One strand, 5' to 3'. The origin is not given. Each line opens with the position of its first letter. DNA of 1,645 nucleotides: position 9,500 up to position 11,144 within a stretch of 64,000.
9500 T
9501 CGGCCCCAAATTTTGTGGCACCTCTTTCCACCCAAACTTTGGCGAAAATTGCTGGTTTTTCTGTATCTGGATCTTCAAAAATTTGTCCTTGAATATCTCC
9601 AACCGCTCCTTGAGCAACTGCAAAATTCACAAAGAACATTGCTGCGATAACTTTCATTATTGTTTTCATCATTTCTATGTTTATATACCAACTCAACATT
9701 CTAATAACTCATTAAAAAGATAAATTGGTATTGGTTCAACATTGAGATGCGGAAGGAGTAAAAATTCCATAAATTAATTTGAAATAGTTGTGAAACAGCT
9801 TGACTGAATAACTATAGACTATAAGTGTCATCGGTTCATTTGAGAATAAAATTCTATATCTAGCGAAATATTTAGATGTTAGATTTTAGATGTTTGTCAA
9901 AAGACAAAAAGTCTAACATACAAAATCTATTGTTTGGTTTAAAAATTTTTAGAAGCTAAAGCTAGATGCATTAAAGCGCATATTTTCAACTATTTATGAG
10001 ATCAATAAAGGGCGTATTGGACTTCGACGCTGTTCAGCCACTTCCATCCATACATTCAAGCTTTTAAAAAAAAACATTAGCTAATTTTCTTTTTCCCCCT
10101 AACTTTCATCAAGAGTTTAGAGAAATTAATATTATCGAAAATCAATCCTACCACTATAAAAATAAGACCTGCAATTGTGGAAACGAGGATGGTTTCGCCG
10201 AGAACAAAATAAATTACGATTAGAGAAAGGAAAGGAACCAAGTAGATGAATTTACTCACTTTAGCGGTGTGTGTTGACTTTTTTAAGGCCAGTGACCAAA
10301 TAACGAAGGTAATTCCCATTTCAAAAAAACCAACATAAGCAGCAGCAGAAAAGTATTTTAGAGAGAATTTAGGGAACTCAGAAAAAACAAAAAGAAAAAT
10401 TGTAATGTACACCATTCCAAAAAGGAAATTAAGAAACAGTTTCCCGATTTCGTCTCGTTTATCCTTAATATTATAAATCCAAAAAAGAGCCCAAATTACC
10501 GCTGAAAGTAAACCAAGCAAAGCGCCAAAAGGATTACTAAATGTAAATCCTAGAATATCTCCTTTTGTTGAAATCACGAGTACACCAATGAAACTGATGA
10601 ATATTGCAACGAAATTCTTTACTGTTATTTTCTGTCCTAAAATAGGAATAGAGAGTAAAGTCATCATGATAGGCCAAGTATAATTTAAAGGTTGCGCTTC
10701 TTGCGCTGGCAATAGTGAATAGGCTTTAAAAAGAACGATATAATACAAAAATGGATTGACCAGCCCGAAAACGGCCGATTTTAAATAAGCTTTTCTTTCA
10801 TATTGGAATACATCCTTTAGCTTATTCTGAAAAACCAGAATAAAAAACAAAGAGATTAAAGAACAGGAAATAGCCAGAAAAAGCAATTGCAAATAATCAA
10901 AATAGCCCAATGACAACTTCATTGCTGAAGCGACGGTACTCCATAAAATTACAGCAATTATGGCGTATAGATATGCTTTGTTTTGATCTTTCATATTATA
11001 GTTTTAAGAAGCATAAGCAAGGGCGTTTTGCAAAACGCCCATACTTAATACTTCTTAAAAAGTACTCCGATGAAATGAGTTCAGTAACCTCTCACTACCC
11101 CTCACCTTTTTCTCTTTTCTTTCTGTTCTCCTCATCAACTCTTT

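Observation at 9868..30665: Hairpin-rich intergenic repeat family A in three copies; a tandem pair includes a duplicated gene 3' end next to a truncated SRPBCC gene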

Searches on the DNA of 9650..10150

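Call 9: search_rna_families(source=window, start=9650, end=10150, threshold=evalue, max_evalue=10, show_alignments=3)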
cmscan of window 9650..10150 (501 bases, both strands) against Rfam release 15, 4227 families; matches with E-value up to 10: 1.
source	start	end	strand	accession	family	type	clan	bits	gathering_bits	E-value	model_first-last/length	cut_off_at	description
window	9867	9934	+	RF00893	MIR854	Gene; miRNA;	-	8.6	50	9.8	1-221/221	no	MIR854 microRNA precursor family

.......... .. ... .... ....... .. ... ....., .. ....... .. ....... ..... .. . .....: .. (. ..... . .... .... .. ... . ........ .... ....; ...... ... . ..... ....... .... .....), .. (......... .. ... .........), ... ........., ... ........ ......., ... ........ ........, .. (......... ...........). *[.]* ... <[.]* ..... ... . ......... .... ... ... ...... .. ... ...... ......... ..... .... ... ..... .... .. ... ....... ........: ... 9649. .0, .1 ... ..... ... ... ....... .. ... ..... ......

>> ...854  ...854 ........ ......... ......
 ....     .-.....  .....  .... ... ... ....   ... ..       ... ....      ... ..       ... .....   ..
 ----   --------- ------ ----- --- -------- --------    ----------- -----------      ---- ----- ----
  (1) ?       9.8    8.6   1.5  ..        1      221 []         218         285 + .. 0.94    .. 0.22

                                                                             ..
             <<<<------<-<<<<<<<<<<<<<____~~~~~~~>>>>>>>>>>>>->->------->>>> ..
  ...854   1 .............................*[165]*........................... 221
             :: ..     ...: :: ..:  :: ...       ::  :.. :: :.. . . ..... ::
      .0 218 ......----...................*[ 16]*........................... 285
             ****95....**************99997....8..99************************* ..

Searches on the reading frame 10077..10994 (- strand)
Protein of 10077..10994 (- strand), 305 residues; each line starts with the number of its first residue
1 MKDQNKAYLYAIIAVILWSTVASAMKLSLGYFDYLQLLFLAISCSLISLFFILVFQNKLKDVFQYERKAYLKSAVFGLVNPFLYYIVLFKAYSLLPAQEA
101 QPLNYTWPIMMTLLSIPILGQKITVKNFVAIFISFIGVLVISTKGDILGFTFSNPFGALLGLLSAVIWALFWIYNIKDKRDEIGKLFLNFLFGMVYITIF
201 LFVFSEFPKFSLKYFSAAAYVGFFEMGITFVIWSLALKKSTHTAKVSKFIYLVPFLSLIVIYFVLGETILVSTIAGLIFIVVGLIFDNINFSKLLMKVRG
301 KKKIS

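Call 37: find_homologous_proteins(query=window:10077-10994:-, max_evalue=1e-60)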
Query window:10077-10994:- (305 aa): 6331 proteins with E <= 1e-60 among 8000 candidates; the best 120 are listed.
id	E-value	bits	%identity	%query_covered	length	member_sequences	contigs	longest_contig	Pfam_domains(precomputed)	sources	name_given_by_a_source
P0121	5.2e-185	632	100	100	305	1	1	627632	PF00892.27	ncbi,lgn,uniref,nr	ncbi:DMT family transporter [Brumimicrobium glaciale]|uniref:DMT family transporter n=1 Tax=Brumimic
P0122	8.2e-184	628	99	100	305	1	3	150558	PF00892.27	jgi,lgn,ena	jgi:drug/metabolite transporter (DMT)-like permease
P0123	5.8e-172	589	91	100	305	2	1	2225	PF00892.27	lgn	-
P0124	6.9e-172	589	92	99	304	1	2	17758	PF00892.27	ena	-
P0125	7.7e-163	559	89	96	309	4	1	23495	PF00892.27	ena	-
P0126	8.5e-159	546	84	100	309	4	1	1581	PF00892.27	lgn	-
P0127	3.2e-158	544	87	96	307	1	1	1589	PF00892.27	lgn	-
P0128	9.5e-152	523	82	99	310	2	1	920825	PF00892.27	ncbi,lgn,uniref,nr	ncbi:Permease of the drug/metabolite transporter (DMT) superfamily [Salegentibacter holothuriorum]|u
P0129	1.1e-151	523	80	100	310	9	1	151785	PF00892.27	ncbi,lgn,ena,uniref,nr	ncbi:DMT family transporter [Salegentibacter maritimus]|uniref:DMT family transporter n=1 Tax=Salege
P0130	1.7e-151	522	81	100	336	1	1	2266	PF00892.27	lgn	-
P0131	4.8e-151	521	86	91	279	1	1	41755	PF00892.27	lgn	-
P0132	7.3e-150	517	80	100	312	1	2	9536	PF00892.27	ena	-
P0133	5.0e-142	491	77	97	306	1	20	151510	PF00892.27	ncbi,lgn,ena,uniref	ncbi:DMT family transporter [Mesonia sp.]|uniref:DMT family transporter n=1 Tax=Mesonia sp. TaxID=19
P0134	5.3e-142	491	77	97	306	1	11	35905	PF00892.27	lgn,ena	-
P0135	2.7e-140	485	76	97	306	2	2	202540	PF00892.27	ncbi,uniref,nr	ncbi:DMT family transporter [Mesonia ostreae]|uniref:DMT family transporter n=1 Tax=Mesonia ostreae 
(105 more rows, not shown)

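Call 38: find_encoding_contigs(protein=P0122, flank=10000, max_places=2)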
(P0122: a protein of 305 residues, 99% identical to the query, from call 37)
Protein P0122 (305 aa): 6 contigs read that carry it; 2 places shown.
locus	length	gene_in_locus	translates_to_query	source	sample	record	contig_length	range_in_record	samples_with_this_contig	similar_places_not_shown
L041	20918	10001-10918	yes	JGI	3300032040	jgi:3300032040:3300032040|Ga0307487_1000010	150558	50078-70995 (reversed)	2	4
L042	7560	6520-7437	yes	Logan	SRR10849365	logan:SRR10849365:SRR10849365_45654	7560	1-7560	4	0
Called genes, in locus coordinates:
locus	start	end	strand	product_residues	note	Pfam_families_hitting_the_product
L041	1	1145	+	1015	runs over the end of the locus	PF00801:PKD, PF18911:PKD_4, PF18962:Por_Secre_tail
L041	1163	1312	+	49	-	-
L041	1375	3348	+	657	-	PF19081:Ig_7 (faint), PF13585:CHU_C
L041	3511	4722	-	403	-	PF12704:MacB_PCD, PF02687:FtsX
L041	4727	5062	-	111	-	PF02033:RBFA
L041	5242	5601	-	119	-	-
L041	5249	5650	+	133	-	-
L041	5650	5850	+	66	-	PF01381:HTH_3, PF12844:HTH_19 (weak)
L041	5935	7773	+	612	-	PF00664:ABC_membrane, PF00005:ABC_tran, PF02463:SMC_N (weak)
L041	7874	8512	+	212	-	-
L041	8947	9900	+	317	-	PF01145:Band_7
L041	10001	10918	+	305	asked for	PF00892:EamA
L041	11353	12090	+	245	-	PF13620:CarboxypepD_reg (weak), PF13715:CarbopepD_reg_2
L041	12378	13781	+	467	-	PF00753:Lactamase_B (weak), PF12706:Lactamase_B_2 (faint), PF16661:Lactamase_B_6, PF10996:Beta-Casp, PF07521:RMMBL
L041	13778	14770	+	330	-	-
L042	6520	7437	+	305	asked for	PF00892:EamA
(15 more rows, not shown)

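Call 39: find_encoding_contigs(protein=P0124, flank=3000, max_places=2)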
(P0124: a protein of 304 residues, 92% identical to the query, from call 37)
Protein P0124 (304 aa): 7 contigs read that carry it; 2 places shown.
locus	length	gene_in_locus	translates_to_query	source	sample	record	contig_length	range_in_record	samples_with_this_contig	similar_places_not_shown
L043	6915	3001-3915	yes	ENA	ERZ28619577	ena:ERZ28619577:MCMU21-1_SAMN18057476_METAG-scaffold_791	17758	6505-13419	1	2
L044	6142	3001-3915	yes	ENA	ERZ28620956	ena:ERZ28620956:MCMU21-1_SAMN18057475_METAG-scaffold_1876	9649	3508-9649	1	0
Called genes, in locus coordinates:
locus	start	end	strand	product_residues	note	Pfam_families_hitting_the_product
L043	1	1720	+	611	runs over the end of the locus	PF00664:ABC_membrane, PF00005:ABC_tran, PF02463:SMC_N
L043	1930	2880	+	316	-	PF01145:Band_7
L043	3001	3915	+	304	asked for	PF00892:EamA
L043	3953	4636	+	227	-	PF13620:CarboxypepD_reg (faint), PF13715:CarbopepD_reg_2 (weak)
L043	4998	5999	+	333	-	-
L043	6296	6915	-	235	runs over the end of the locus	PF00106:adh_short, PF08659:KR (weak), PF13561:adh_short_C2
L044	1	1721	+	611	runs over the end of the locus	PF00664:ABC_membrane, PF00005:ABC_tran, PF02463:SMC_N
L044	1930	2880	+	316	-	PF01145:Band_7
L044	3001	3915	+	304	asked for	PF00892:EamA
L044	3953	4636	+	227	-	PF13620:CarboxypepD_reg (faint), PF13715:CarbopepD_reg_2 (weak)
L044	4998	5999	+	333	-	-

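Call 40: find_encoding_contigs(protein=P0125, flank=3000, max_places=2)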
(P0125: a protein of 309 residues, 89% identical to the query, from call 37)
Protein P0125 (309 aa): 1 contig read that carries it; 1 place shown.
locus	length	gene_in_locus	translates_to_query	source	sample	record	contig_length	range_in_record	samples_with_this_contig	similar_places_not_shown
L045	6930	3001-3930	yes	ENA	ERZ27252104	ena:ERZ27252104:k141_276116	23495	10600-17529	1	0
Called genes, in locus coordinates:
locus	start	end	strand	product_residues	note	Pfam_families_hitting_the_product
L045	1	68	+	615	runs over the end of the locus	PF13522:GATase_6, PF13537:GATase_7, PF01380:SIS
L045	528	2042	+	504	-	PF02874:ATP-synt_ab_N, PF00006:ATP-synt_ab, PF22919:ATP-synt_VA_C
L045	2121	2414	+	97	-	PF02823:ATP-synt_DE_N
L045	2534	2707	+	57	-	-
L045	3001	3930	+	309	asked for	PF00892:EamA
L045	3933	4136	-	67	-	PF01381:HTH_3 (weak), PF13443:HTH_26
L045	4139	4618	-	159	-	PF11188:DUF2975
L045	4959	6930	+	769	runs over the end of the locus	PF00662:Proton_antipo_N, PF00361:Proton_antipo_M, PF13244:MbhD, PF20501:MbhE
